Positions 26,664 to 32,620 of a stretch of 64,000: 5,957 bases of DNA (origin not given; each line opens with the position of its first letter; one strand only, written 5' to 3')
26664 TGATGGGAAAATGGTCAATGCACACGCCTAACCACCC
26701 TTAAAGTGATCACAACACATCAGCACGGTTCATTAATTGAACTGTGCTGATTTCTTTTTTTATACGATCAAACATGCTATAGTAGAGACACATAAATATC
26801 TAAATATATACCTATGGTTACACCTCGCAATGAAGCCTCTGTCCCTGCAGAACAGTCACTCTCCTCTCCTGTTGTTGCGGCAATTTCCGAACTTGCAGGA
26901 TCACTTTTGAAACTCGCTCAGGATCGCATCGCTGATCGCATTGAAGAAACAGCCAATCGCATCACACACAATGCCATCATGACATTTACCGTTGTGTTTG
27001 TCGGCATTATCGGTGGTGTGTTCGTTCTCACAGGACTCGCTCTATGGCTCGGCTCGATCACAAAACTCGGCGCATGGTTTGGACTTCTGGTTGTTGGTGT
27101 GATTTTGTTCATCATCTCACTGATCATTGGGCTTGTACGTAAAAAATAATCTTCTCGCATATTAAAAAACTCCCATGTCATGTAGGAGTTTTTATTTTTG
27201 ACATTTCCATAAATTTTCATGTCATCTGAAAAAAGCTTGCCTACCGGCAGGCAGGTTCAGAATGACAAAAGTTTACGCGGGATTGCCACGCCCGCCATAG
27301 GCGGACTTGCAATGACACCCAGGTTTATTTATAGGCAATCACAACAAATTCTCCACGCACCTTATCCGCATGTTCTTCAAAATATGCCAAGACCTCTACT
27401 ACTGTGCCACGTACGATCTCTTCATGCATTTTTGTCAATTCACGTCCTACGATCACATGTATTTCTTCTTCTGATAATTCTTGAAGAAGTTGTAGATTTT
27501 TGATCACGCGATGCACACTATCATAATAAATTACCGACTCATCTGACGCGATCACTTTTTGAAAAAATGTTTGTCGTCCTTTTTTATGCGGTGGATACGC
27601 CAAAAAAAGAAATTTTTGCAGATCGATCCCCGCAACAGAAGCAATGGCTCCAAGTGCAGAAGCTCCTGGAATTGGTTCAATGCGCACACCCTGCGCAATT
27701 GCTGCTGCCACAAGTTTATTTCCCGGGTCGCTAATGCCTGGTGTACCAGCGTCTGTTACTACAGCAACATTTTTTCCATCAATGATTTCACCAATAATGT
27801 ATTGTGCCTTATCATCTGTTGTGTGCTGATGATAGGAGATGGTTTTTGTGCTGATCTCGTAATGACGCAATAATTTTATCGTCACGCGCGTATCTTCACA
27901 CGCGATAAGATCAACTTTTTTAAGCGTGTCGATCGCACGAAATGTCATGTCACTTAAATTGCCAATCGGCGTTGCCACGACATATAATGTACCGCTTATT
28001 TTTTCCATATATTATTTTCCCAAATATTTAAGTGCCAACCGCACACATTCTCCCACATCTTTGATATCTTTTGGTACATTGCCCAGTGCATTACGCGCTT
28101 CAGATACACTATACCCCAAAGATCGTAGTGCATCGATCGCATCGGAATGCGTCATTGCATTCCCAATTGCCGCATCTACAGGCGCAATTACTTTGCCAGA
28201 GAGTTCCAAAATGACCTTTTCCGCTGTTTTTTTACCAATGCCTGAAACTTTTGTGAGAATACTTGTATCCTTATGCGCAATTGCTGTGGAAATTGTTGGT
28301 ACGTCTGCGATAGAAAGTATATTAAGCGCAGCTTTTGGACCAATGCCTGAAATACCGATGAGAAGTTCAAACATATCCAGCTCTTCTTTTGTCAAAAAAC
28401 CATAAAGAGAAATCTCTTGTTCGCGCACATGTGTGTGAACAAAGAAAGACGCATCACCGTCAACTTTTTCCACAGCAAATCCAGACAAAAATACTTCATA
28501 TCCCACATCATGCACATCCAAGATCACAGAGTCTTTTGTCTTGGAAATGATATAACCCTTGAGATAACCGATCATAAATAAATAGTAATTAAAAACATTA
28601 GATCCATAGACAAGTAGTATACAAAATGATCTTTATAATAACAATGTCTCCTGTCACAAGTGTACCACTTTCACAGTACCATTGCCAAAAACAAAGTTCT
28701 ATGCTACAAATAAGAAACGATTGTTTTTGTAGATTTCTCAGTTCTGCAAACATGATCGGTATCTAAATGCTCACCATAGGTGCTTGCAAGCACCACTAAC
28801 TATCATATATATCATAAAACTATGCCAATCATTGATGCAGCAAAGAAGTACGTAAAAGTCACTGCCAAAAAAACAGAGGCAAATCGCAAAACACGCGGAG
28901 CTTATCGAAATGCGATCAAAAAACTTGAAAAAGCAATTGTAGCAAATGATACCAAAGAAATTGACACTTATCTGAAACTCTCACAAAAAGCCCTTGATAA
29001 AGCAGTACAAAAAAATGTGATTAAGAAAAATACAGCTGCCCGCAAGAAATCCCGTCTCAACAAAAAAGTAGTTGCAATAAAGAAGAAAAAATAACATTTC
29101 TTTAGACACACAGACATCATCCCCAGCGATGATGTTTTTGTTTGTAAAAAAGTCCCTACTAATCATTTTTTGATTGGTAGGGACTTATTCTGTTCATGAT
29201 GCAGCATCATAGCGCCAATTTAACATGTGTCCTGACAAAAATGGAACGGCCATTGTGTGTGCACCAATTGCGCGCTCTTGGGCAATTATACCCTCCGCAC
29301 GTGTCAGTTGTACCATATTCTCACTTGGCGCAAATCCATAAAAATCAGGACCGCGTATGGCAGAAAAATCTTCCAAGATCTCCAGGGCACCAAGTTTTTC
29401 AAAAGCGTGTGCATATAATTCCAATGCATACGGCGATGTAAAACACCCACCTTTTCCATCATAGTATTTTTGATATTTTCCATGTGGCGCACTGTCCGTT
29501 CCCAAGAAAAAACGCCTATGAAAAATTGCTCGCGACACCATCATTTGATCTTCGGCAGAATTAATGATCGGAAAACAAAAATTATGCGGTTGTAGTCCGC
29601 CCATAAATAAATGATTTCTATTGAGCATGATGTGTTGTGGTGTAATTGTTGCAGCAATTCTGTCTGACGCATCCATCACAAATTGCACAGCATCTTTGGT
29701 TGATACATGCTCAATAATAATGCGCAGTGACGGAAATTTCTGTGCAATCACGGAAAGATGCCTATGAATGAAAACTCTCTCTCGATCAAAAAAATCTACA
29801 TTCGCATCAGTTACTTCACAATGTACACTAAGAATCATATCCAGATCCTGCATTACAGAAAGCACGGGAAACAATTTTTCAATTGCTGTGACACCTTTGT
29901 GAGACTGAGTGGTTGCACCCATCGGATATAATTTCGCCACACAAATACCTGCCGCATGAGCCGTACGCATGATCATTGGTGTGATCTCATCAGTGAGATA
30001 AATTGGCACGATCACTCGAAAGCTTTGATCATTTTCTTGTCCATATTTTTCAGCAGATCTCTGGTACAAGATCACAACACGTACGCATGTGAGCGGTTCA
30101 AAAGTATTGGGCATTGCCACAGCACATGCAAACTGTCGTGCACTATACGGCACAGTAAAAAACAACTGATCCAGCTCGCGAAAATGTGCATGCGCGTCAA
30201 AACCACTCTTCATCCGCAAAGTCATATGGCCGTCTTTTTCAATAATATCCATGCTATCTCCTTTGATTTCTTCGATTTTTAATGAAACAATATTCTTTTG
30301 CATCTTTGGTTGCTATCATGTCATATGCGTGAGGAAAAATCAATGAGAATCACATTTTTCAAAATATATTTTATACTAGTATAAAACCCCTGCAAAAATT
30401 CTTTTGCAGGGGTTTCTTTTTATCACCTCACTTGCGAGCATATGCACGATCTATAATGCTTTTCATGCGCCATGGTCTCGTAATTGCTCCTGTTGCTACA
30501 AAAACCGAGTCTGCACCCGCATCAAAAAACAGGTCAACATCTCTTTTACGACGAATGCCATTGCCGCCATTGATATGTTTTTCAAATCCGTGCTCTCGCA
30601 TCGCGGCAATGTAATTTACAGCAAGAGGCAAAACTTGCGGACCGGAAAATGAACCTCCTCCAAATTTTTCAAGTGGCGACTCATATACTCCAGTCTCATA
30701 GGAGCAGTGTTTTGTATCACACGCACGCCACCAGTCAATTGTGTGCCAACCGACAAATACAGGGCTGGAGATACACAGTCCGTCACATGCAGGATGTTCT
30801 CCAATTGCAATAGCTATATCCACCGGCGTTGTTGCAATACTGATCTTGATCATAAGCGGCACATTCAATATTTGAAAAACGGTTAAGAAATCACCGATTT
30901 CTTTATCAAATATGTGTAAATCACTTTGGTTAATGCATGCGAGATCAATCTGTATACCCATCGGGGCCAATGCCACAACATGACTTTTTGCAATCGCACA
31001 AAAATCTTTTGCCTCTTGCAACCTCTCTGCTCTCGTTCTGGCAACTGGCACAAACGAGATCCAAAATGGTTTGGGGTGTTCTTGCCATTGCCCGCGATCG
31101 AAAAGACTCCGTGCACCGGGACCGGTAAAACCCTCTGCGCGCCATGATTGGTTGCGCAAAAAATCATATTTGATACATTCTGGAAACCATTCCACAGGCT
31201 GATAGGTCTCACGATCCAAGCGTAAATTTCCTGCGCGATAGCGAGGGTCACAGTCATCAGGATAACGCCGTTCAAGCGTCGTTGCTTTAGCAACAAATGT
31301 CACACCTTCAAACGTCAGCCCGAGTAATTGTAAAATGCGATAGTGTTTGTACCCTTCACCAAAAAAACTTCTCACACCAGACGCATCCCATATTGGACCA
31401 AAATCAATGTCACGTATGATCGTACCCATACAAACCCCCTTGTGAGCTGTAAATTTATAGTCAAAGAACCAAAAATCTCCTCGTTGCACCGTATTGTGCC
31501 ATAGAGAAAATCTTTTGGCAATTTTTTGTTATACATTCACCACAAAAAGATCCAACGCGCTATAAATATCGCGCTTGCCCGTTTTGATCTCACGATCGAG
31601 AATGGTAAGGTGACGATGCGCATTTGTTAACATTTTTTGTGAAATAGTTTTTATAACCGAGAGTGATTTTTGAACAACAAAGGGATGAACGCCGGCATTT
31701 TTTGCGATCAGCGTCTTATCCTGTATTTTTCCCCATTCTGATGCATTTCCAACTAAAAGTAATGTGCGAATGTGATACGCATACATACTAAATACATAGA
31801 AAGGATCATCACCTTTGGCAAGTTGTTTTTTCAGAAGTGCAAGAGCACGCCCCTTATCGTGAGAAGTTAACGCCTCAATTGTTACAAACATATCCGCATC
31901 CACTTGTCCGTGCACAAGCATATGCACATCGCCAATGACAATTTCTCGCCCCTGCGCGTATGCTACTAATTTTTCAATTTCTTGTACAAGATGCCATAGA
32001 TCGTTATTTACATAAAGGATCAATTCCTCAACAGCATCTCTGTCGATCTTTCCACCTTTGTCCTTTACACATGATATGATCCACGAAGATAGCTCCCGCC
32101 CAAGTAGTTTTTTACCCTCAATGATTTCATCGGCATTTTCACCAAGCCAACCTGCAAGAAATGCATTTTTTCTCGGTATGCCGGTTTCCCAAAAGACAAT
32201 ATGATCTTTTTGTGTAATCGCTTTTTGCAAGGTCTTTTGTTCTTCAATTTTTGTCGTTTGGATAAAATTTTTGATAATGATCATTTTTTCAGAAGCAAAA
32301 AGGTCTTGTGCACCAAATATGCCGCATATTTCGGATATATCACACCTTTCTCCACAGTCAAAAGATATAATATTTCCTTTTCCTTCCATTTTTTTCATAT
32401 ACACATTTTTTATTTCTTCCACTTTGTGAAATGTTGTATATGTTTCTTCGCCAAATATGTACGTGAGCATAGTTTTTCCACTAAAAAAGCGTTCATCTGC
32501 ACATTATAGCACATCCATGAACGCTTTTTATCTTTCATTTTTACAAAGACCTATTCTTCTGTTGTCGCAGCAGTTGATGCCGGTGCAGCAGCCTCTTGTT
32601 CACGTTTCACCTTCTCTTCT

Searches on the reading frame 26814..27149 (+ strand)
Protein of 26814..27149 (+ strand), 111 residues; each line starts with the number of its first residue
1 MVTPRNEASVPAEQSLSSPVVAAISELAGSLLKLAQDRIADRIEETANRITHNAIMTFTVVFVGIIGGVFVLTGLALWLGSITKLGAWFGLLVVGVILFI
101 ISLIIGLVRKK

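Call 29: search_protein_families(library=pfam, proteins=[window:26814-27149:+], max_evalue=0.0001)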
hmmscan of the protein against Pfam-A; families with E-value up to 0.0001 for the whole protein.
window:26814-27149:+ (111 aa): 1 family
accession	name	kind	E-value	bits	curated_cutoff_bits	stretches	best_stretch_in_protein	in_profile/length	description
PF07332.16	Phage_holin_3_6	-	6.4e-07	29.9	28.4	1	24-110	4-91/116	Putative Actinobacterial Holin-X, holin superfamily III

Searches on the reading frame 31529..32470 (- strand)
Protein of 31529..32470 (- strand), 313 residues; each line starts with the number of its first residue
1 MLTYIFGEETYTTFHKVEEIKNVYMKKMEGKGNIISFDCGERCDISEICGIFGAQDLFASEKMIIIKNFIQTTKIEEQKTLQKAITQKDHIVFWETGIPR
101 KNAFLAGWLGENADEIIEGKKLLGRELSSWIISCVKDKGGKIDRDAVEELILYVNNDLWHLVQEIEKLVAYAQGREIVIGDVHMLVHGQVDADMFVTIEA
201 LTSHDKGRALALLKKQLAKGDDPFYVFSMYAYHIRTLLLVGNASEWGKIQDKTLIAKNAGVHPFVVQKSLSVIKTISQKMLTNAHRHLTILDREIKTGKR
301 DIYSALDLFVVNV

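Call 29: search_protein_families(library=pfam, proteins=[window:31529-32470:-], max_evalue=0.0001)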
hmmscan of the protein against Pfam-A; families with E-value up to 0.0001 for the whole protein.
window:31529-32470:- (313 aa): 1 family
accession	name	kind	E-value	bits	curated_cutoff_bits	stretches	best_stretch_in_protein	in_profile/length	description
PF21694.2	DNA_pol3_delta_C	-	4.5e-17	62.6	27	1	193-312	3-120/121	DNA polymerase III delta subunit, C-terminal domain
